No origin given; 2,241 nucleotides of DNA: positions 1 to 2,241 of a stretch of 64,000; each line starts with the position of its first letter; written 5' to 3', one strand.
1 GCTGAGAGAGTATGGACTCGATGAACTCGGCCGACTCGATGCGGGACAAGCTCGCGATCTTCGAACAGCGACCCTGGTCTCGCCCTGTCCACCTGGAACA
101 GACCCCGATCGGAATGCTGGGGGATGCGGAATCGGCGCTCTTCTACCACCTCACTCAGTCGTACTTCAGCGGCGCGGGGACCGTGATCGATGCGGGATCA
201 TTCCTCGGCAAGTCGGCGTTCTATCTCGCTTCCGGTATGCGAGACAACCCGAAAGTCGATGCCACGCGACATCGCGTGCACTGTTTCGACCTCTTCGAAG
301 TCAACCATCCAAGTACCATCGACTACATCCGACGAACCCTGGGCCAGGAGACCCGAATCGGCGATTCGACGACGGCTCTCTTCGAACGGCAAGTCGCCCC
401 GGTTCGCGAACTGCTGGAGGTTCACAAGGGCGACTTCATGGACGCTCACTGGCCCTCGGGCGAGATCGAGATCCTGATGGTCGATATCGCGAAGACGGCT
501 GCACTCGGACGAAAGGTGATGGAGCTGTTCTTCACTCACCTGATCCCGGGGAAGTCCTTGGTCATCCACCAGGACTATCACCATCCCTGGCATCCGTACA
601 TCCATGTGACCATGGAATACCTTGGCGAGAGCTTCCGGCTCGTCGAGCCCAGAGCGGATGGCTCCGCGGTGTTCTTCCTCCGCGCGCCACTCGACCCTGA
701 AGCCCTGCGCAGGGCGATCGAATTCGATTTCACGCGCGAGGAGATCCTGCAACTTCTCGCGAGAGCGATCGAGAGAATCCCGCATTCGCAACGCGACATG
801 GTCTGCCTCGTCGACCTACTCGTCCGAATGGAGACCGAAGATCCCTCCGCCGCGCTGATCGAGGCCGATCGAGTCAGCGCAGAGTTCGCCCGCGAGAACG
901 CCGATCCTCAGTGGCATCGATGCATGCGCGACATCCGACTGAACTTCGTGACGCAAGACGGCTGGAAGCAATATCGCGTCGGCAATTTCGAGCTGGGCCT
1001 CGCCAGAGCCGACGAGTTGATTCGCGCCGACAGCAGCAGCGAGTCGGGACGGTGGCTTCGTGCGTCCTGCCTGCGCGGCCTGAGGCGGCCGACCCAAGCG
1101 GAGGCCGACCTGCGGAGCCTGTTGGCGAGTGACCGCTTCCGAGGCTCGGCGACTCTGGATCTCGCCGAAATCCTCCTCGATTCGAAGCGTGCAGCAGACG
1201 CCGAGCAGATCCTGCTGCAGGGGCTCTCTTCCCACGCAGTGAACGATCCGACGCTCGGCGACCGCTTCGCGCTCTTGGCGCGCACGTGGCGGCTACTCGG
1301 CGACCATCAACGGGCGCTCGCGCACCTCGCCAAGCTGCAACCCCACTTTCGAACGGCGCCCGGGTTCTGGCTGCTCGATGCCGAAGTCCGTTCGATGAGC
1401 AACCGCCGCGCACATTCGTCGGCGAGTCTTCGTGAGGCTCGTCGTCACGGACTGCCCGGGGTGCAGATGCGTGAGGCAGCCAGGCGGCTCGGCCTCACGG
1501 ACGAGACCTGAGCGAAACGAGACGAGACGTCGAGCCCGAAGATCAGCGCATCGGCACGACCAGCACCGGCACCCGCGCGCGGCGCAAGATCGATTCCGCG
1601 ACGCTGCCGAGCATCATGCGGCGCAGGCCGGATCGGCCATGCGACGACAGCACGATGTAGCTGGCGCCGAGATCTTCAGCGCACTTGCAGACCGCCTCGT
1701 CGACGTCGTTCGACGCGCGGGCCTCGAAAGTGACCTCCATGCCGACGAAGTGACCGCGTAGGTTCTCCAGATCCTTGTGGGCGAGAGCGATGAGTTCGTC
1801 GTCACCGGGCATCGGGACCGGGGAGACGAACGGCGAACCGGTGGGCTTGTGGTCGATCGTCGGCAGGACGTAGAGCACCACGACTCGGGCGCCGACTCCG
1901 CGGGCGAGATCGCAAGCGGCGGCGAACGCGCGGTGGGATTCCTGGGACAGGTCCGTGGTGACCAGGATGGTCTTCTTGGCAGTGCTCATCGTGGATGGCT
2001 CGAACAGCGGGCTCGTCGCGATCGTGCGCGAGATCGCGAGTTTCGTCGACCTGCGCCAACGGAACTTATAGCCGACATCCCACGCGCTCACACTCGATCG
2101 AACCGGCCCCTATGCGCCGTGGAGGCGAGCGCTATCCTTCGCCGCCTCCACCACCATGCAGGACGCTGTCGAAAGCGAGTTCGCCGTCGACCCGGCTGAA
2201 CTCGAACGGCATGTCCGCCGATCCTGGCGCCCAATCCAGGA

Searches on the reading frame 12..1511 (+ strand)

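Call 66: search_protein_families(library=pfam, proteins=[window:12-1511:+], max_evalue=0.00001)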
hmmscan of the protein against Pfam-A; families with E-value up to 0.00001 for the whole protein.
window:12-1511:+ (499 aa): 1 family
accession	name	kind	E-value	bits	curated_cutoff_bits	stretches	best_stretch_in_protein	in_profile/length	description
PF13578.12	Methyltransf_24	-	1.6e-07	32.6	26.3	1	61-186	3-103/105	Methyltransferase domain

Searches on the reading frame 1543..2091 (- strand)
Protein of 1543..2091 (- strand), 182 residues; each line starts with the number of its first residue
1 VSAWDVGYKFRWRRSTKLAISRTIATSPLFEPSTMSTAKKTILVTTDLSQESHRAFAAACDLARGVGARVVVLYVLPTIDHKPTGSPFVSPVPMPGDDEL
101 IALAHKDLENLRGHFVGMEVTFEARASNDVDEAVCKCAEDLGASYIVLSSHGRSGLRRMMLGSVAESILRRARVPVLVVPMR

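Call 66: search_protein_families(library=pfam, proteins=[window:1543-2091:-], max_evalue=0.00001)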
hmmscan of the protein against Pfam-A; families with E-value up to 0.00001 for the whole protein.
window:1543-2091:- (182 aa): 1 family
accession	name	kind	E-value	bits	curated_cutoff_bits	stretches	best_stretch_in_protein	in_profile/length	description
PF00582.32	Usp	-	1.1e-27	97.8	24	1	40-180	3-141/141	Universal stress protein family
